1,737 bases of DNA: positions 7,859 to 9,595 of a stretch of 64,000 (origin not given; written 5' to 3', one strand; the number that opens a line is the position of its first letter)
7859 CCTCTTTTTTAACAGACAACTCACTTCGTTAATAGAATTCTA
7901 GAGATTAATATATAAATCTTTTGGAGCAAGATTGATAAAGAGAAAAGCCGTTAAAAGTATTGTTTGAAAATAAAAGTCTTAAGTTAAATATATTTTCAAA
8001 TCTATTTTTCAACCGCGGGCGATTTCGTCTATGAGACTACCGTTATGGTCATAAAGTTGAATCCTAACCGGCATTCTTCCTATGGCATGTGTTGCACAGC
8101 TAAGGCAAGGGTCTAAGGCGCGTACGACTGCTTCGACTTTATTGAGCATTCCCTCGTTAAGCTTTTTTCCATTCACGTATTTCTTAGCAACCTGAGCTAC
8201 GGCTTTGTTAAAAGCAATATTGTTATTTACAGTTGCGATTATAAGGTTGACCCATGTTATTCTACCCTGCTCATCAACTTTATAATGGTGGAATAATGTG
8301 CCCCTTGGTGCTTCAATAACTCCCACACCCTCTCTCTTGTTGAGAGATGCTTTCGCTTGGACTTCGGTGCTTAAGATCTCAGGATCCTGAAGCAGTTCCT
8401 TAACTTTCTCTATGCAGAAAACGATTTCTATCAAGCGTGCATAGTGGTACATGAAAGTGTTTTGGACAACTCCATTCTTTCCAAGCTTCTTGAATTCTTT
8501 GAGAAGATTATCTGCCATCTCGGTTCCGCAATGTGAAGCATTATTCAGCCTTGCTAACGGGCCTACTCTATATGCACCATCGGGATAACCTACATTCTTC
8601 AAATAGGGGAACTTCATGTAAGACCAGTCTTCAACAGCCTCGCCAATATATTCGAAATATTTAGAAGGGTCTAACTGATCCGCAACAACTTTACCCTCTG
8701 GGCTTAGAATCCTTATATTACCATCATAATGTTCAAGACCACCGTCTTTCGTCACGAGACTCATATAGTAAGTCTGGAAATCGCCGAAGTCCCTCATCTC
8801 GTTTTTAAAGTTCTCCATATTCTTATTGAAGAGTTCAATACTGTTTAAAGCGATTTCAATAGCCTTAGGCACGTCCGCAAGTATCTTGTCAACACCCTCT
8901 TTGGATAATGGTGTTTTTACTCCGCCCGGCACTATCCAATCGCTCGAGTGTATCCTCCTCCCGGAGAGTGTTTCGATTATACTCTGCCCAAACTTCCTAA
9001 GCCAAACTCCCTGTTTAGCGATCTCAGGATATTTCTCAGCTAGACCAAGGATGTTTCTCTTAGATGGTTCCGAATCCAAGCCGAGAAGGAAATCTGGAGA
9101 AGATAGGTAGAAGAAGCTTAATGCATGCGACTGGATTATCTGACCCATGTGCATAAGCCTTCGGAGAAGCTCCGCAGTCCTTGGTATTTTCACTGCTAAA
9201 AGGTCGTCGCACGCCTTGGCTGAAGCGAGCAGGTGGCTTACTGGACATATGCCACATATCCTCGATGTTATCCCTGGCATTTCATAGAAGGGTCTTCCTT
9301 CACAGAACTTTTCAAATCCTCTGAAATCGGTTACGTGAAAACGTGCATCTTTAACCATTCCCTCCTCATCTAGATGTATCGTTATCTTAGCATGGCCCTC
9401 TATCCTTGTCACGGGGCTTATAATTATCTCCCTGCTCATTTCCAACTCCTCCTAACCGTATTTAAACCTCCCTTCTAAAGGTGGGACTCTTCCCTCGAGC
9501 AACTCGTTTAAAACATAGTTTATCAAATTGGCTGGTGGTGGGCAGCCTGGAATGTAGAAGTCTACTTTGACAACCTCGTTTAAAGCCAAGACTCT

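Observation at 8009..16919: Two cytoplasmic [NiFe]-hydrogenase operons arranged head-to-head: hoxEFUYH-type (NuoEFG diaphorase-linked) and hydBGDA sulfhydrogenase-type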

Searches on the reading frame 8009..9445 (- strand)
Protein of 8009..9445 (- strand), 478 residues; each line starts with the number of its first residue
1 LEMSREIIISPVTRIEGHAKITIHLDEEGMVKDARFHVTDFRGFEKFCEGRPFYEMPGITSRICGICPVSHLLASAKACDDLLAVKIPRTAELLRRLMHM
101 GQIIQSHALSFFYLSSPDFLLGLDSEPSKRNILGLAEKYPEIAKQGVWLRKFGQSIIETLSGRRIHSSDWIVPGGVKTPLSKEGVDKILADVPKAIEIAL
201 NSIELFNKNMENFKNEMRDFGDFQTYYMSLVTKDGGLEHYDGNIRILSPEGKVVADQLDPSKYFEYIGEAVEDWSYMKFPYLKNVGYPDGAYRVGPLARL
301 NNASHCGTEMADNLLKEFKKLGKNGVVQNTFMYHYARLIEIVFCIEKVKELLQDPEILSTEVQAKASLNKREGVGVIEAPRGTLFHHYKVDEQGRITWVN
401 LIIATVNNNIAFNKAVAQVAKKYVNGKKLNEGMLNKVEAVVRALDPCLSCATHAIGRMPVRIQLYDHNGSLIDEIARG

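Call 3: search_protein_families(library=pfam, proteins=[window:8009-9445:-])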
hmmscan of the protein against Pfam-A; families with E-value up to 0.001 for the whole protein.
window:8009-9445:- (478 aa): 2 families
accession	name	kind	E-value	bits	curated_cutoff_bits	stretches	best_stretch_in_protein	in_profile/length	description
PF00374.24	NiFeSe_Hases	-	3.3e-33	115.9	25.8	2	42-120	1-79/508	Nickel-dependent hydrogenase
PF00346.24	Complex1_49kDa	-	0.00071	19.2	24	0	154-221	19-84/271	Respiratory-chain NADH dehydrogenase, 49 Kd subunit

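Call 4: search_protein_families(library=ncbifam, proteins=[window:8009-9445:-])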
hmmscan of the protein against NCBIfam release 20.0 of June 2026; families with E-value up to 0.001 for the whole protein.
window:8009-9445:- (478 aa): 13 families
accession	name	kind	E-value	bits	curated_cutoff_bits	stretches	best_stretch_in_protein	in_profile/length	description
NF041785.2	VhuA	equivalog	2e-131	438.4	800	1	6-422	3-415/418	F420-non-reducing hydrogenase Vhu subunit A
NF040828.1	sulfhyd_ShyA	equivalog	4.4e-65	220.2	700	1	9-455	5-413/415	NAD(P)-dependent hydrogenase/sulfhydrogenase 2 subunit alpha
TIGR03295.1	frhA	equivalog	2e-55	188.4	392.5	1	3-455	1-397/412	coenzyme F420 hydrogenase subunit alpha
NF033181.1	NiFeSe_hydrog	equivalog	3e-50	171.5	600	2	6-126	3-122/507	nickel-dependent hydrogenase large subunit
NF045518.1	H2_NiFeSe_large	exception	1.7e-49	168.9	780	2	6-127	3-123/485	NiFeSe hydrogenase large subunit HysA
NF040832.1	sulfhyd_HydA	equivalog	9.1e-43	146.9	880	1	7-454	5-423/426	NADPH-dependent hydrogenase/sulfhydrogenase 1 subunit alpha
NF007778.0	PRK10467.1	equivalog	1.2e-25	89.9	969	2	3-120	1-117/567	hydrogenase 2 large subunit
NF007550.0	PRK10170.1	equivalog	5.7e-25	87.7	1101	2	4-124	16-136/597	Ni/Fe-hydrogenase large subunit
NF004739.1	PRK06075.1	equivalog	2.2e-12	46.5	360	1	16-109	13-106/384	NADH-quinone oxidoreductase subunit D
TIGR01962.1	NuoD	equivalog_domain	1.8e-09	37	459.35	1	17-110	16-109/386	NADH dehydrogenase (quinone) subunit D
NF041786.2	VhuU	equivalog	2.6e-08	33.5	70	1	430-457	4-31/45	F420-non-reducing hydrogenase selenoprotein subunit VhuU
NF008974.0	PRK12322.1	equivalog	2.9e-05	23.2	522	1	17-110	20-113/366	NADH-quinone oxidoreductase subunit D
NF040602.1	F420_dehyd_FpoD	exception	0.00048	19.3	600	0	20-111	24-115/372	F420H2 dehydrogenase subunit FpoD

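Call 8: find_homologous_proteins(query=window:8009-9445:-)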
Query window:8009-9445:- (478 aa): 8000 proteins with E <= 0.001 among 8000 candidates; the best 120 are listed.
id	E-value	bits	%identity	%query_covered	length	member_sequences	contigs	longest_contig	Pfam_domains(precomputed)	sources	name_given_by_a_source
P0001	0.0e+0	1090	100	100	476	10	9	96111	PF00374.25,PF27537.1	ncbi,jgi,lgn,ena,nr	ncbi:MAG: Ni/Fe hydrogenase subunit alpha [Thermoproteota archaeon]|nr:Ni/Fe hydrogenase subunit alp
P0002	0.0e+0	1009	91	99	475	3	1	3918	PF00374.25,PF27537.1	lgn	-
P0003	4.8e-285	964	85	100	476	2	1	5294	PF00374.25,PF27537.1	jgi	-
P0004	1.5e-282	956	85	100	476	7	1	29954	PF00374.25,PF27537.1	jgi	jgi:NAD-reducing hydrogenase large subunit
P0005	3.4e-276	935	82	100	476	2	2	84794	PF00374.25,PF27537.1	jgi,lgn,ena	-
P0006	2.9e-273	925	82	100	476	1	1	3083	PF00374.25,PF27537.1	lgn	-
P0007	4.6e-271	918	80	100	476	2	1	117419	PF00374.25,PF27537.1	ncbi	ncbi:MAG: Ni/Fe hydrogenase subunit alpha [Thermoproteota archaeon]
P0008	4.1e-267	905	80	100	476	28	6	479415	PF00374.25,PF27537.1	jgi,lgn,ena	jgi:NAD-reducing hydrogenase large subunit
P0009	3.9e-266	901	79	100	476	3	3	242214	PF00374.25,PF27537.1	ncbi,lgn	-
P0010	9.3e-261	884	78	100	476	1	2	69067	PF00374.25,PF27537.1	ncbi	ncbi:MAG: Ni/Fe hydrogenase subunit alpha [Thermoproteota archaeon]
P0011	3.1e-248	842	74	100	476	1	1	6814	PF00374.25,PF27537.1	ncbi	ncbi:MAG: Ni/Fe hydrogenase subunit alpha [Thermoproteota archaeon]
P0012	4.8e-246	835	75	99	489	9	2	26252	PF00374.25,PF27537.1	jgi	-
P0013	4.9e-239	812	72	100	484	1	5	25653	PF00374.25,PF27537.1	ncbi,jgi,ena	-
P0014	1.5e-238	810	72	100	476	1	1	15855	PF00374.25,PF27537.1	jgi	-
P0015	4.6e-238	809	72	99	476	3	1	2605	PF00374.25,PF27537.1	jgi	-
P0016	2.4e-237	806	70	100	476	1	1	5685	PF00374.25,PF27537.1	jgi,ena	-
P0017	7.5e-237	805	70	99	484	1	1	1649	PF00374.25,PF27537.1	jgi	-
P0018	9.7e-236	801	72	99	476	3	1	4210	PF00374.25,PF27537.1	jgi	-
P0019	4.8e-234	796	72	98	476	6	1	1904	PF00374.25,PF27537.1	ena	-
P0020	5.6e-234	795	68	100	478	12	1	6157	PF00374.25,PF27537.1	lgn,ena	-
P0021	7.5e-234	795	69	100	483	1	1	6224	PF00374.25,PF27537.1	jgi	-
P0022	8.7e-234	795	70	99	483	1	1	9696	PF00374.25,PF27537.1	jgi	-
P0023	1.3e-233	794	70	100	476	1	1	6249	PF00374.25,PF27537.1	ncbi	ncbi:MAG: Ni/Fe hydrogenase subunit alpha [Candidatus Bathyarchaeota archaeon]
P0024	4.2e-233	792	70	99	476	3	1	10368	PF00374.25,PF27537.1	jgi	-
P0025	4.7e-233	792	69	99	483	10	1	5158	PF00374.25,PF27537.1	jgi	-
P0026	5.7e-233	792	71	98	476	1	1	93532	PF00374.25,PF27537.1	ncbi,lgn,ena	-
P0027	1.1e-232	791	69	99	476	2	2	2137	PF00374.25,PF27537.1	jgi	-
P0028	1.2e-232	791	70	99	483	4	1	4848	PF00374.25,PF27537.1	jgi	-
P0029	3.6e-232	789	70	100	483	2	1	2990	PF00374.25,PF27537.1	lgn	-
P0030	4.2e-232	789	69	99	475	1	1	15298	PF00374.25,PF27537.1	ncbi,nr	ncbi:MAG: NAD-reducing hydrogenase large subunit [Thermoproteota archaeon]|nr:NAD-reducing hydrogena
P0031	4.3e-232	789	69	99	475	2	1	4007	PF00374.25,PF27537.1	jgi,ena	jgi:NAD-reducing hydrogenase large subunit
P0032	1.3e-231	788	68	100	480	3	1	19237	PF00374.25,PF27537.1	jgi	jgi:NAD-reducing hydrogenase large subunit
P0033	1.8e-231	787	69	100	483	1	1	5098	PF00374.25,PF27537.1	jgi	-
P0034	3.0e-231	786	68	100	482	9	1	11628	PF00374.25,PF27537.1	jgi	jgi:NAD-reducing hydrogenase large subunit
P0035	3.3e-231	786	69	100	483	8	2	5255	PF00374.25,PF27537.1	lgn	-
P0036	1.6e-230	784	69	99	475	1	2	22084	PF00374.25,PF27537.1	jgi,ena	jgi:NAD-reducing hydrogenase large subunit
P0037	1.9e-230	784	69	100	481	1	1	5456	PF00374.25,PF27537.1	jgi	jgi:NAD-reducing hydrogenase large subunit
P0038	3.7e-230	783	69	100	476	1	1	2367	PF00374.25,PF27537.1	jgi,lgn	-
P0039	4.6e-230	782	69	99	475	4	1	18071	PF00374.25,PF27537.1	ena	-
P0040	4.7e-230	782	68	99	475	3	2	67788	PF00374.25,PF27537.1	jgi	jgi:NAD-reducing hydrogenase large subunit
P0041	9.7e-230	781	69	99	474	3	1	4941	PF00374.25,PF27537.1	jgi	-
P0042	1.4e-229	781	70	98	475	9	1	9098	PF00374.25,PF27537.1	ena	-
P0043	1.4e-229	781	68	100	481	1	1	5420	PF00374.25,PF27537.1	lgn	-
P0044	3.9e-229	779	69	100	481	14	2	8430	PF00374.25,PF27537.1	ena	-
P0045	4.4e-229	779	69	99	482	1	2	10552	PF00374.25,PF27537.1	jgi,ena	-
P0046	4.7e-229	779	69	100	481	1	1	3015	PF00374.25,PF27537.1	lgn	-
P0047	5.4e-229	779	70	99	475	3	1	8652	PF00374.25,PF27537.1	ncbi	ncbi:MAG: Ni/Fe hydrogenase subunit alpha [Candidatus Bathyarchaeia archaeon]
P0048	5.9e-229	779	69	99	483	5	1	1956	PF00374.25,PF27537.1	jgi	-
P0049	6.6e-229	779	68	100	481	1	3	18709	PF00374.25,PF27537.1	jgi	jgi:NAD-reducing hydrogenase large subunit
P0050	7.7e-229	778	68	100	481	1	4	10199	PF00374.25,PF27537.1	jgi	-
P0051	1.2e-228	778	69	99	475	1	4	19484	PF00374.25,PF27537.1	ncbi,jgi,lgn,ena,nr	ncbi:MAG: Ni/Fe hydrogenase subunit alpha [Candidatus Bathyarchaeota archaeon]|nr:Ni/Fe hydrogenase 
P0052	1.3e-228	778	68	100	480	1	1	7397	PF00374.25,PF27537.1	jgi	jgi:NAD-reducing hydrogenase large subunit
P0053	1.4e-228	778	69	99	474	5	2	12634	PF00374.25,PF27537.1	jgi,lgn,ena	-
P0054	1.4e-228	778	67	100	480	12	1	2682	PF00374.25,PF27537.1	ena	-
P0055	1.5e-228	777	68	100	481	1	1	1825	PF00374.25,PF27537.1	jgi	jgi:NAD-reducing hydrogenase large subunit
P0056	1.9e-228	777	69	99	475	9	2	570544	PF00374.25,PF27537.1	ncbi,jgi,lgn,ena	ncbi:MAG: Ni/Fe hydrogenase subunit alpha [Nitrososphaeria archaeon]|jgi:NAD-reducing hydrogenase la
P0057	2.0e-228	777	68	100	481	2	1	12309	PF00374.25,PF27537.1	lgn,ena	-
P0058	2.0e-228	777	68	99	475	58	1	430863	PF00374.25,PF27537.1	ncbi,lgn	-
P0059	2.1e-228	777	70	99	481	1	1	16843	PF00374.25,PF27537.1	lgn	-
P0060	2.4e-228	777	68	100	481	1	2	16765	PF00374.25,PF27537.1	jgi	-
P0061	2.4e-228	777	68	100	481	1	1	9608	PF00374.25,PF27537.1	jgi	jgi:NAD-reducing hydrogenase large subunit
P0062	2.9e-228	776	69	99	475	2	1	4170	PF00374.25,PF27537.1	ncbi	-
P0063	3.0e-228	776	68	99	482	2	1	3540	PF00374.25,PF27537.1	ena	-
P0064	3.5e-228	776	69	100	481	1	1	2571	PF00374.25,PF27537.1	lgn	-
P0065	5.0e-228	776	71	99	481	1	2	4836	PF00374.25,PF27537.1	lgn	-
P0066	7.3e-228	775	69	99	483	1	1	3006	PF00374.25,PF27537.1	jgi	-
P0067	9.4e-228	775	71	99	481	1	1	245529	PF00374.25,PF27537.1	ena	-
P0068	9.5e-228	775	70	99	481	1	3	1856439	PF00374.25,PF27537.1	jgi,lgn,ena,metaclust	metaclust:\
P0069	9.9e-228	775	68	100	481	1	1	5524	PF00374.25,PF27537.1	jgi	jgi:NAD-reducing hydrogenase large subunit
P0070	1.3e-227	774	70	99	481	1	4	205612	PF00374.25,PF27537.1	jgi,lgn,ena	jgi:NAD-reducing hydrogenase large subunit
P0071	1.3e-227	774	70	99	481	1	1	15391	PF00374.25,PF27537.1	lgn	-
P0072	1.5e-227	774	69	99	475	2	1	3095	PF00374.25,PF27537.1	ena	-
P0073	1.8e-227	774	68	99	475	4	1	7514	PF00374.25,PF27537.1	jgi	jgi:NAD-reducing hydrogenase large subunit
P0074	2.6e-227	773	68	100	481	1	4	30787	PF00374.25,PF27537.1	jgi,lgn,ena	jgi:NAD-reducing hydrogenase large subunit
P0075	2.9e-227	773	68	99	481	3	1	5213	PF00374.25,PF27537.1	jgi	jgi:NAD-reducing hydrogenase large subunit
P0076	3.0e-227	773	69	99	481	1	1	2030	PF00374.25,PF27537.1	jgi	jgi:NAD-reducing hydrogenase large subunit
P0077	3.5e-227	773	67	100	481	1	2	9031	PF00374.25,PF27537.1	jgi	jgi:NAD-reducing hydrogenase large subunit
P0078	4.2e-227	773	70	99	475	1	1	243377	PF00374.25,PF27537.1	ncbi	ncbi:MAG: Ni/Fe hydrogenase subunit alpha [Candidatus Bathyarchaeia archaeon]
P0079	4.3e-227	773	68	99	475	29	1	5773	PF00374.25,PF27537.1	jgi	-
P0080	5.8e-227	772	68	100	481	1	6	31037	PF00374.25,PF27537.1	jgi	jgi:NAD-reducing hydrogenase large subunit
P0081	6.2e-227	772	69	99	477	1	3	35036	PF00374.25,PF27537.1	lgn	-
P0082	6.4e-227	772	69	99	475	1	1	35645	PF00374.25,PF27537.1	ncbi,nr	ncbi:MAG: Ni/Fe hydrogenase subunit alpha [Candidatus Bathyarchaeota archaeon]|nr:Ni/Fe hydrogenase 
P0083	7.2e-227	772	69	99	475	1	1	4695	PF00374.25,PF27537.1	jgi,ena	-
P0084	7.2e-227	772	68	99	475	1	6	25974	PF00374.25,PF27537.1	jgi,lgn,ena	jgi:NAD-reducing hydrogenase large subunit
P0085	8.0e-227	772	69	99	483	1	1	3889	PF00374.25,PF27537.1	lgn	-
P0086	1.1e-226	771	69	99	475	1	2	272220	PF00374.25,PF27537.1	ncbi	ncbi:MAG: Ni/Fe hydrogenase subunit alpha [Candidatus Bathyarchaeales archaeon]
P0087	1.2e-226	771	67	100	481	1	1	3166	PF00374.25,PF27537.1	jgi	jgi:NAD-reducing hydrogenase large subunit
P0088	1.5e-226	771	69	99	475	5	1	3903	PF00374.25,PF27537.1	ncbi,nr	ncbi:MAG: Ni/Fe hydrogenase subunit alpha [Candidatus Bathyarchaeota archaeon]|nr:Ni/Fe hydrogenase 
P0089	1.6e-226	771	68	99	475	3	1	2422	PF00374.25,PF27537.1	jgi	jgi:NAD-reducing hydrogenase large subunit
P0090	3.3e-226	770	68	99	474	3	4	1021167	PF00374.25,PF27537.1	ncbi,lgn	-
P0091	4.4e-226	769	68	99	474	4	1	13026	PF00374.25,PF27537.1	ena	-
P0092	5.9e-226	769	68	100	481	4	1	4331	PF00374.25,PF27537.1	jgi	jgi:NAD-reducing hydrogenase large subunit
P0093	7.5e-226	769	68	100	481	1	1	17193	PF00374.25,PF27537.1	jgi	jgi:NAD-reducing hydrogenase large subunit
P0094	8.0e-226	768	68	99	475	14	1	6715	PF00374.25,PF27537.1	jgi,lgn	-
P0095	1.2e-225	768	68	99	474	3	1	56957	PF00374.25,PF27537.1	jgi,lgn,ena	-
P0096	1.5e-225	768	67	100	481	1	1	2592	PF00374.25,PF27537.1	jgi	-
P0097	1.9e-225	767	67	100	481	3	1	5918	PF00374.25,PF27537.1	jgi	jgi:NAD-reducing hydrogenase large subunit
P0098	1.9e-225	767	69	99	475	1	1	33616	PF00374.25,PF27537.1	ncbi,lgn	ncbi:MAG: Ni/Fe hydrogenase subunit alpha [Candidatus Bathyarchaeia archaeon]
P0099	2.0e-225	767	67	100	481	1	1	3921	PF00374.25,PF27537.1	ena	-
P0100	2.2e-225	767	68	99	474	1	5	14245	PF00374.25,PF27537.1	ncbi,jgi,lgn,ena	-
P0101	3.1e-225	767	68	99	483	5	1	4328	PF00374.25,PF27537.1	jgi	jgi:NAD-reducing hydrogenase large subunit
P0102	3.2e-225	766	67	100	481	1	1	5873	PF00374.25,PF27537.1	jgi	jgi:NAD-reducing hydrogenase large subunit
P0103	4.0e-225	766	68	99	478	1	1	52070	PF00374.25,PF27537.1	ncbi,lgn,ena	-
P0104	4.1e-225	766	67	99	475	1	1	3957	PF00374.25,PF27537.1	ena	-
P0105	5.5e-225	766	66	100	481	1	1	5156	PF00374.25,PF27537.1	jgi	jgi:NAD-reducing hydrogenase large subunit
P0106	5.5e-225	766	67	100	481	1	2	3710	PF00374.25,PF27537.1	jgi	jgi:NAD-reducing hydrogenase large subunit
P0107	6.0e-225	766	67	100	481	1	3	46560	PF00374.25,PF27537.1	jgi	jgi:NAD-reducing hydrogenase large subunit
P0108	6.1e-225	766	68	99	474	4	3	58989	PF00374.25,PF27537.1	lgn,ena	-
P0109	6.5e-225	765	67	100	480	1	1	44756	PF00374.25,PF27537.1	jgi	jgi:NAD-reducing hydrogenase large subunit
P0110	6.9e-225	765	67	99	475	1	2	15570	PF00374.25,PF27537.1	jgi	-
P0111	7.1e-225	765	67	100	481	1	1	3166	PF00374.25,PF27537.1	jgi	jgi:NAD-reducing hydrogenase large subunit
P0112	7.9e-225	765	68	100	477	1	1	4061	PF00374.25,PF27537.1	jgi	jgi:NAD-reducing hydrogenase large subunit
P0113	8.1e-225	765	68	100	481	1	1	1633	PF00374.25,PF27537.1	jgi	jgi:NAD-reducing hydrogenase large subunit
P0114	9.6e-225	765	68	100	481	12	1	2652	PF00374.25,PF27537.1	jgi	jgi:NAD-reducing hydrogenase large subunit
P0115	1.0e-224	765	67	99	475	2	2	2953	PF00374.25,PF27537.1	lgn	-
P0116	1.0e-224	765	67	100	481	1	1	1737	PF00374.25,PF27537.1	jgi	jgi:NAD-reducing hydrogenase large subunit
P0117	1.1e-224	765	67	100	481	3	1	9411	PF00374.25,PF27537.1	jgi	jgi:NAD-reducing hydrogenase large subunit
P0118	1.7e-224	764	67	100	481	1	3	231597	PF00374.25,PF27537.1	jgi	jgi:NAD-reducing hydrogenase large subunit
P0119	2.0e-224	764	68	100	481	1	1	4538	PF00374.25,PF27537.1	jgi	jgi:NAD-reducing hydrogenase large subunit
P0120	2.3e-224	764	67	100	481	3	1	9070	PF00374.25,PF27537.1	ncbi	-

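Call 9: search_solved_structures(query=window:8009-9445:-, max_evalue=0.001)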
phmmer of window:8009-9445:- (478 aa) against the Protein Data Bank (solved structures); distinct sequences matched with E-value up to 0.001: 71 (the best 60 are shown).
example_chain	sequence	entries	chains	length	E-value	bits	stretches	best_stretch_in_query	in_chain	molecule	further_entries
7t2r_D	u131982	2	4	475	9.1e-168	562.1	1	7-477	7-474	NiFe hydrogenase large subunit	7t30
5xf9_D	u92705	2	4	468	2e-136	458.8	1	4-453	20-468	NAD-reducing hydrogenase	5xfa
5odc_F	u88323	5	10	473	2.6e-125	422.1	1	7-464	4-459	Methyl-viologen reducing hydrogenase subunit A | Methyl-viologen reducing hydrogenase, subunit A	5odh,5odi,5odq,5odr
9sfi_g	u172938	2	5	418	1.4e-111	376.9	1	6-421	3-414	Coenzyme F420-reducing hydrogenase, alpha subunit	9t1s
9sw2_F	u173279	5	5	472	7.7e-111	374.4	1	7-474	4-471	F420-non-reducing hydrogenase subunit A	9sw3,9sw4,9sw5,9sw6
6qgt_A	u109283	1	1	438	1.9e-36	129.2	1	4-453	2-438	F420-reducing hydrogenase, subunit alpha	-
9nez_D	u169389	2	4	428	3e-36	128.5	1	7-455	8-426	Sulfhydrogenase 1 subunit alpha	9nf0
6qgr_A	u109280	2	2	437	3.7e-36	128.2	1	7-453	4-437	Coenzyme F420 hydrogenase subunit alpha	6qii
5jsu_B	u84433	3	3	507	7.2e-36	127.2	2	7-182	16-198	Periplasmic [NiFeSe] hydrogenase, large subunit, selenocysteine-containing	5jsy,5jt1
9e15_B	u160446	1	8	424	1.7e-35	126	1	7-453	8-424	Sulfhydrogenase 1 subunit alpha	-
9e1j_B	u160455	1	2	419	2.2e-35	125.6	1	7-453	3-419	Sulfhydrogenase 1 subunit alpha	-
3zfs_A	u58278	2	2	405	5.7e-35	124.3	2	3-175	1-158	F420-REDUCING HYDROGENASE, SUBUNIT ALPHA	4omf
9r51_A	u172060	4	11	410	5.9e-35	124.2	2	5-179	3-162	F420-reducing [NiFe]-hydrogenase from Methanothermococcus thermolithotrophicus subunit alp | F420-reducing [NiFe]-hydrogenase from Methanothermococcus thermolit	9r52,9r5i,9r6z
6rtp_B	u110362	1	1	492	1.9e-34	122.5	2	7-182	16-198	Periplasmic [NiFeSe] hydrogenase, large subunit, selenocysteine-containing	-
4ci0_A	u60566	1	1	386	2.1e-34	122.4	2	3-174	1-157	F420-REDUCING HYDROGENASE, SUBUNIT ALPHA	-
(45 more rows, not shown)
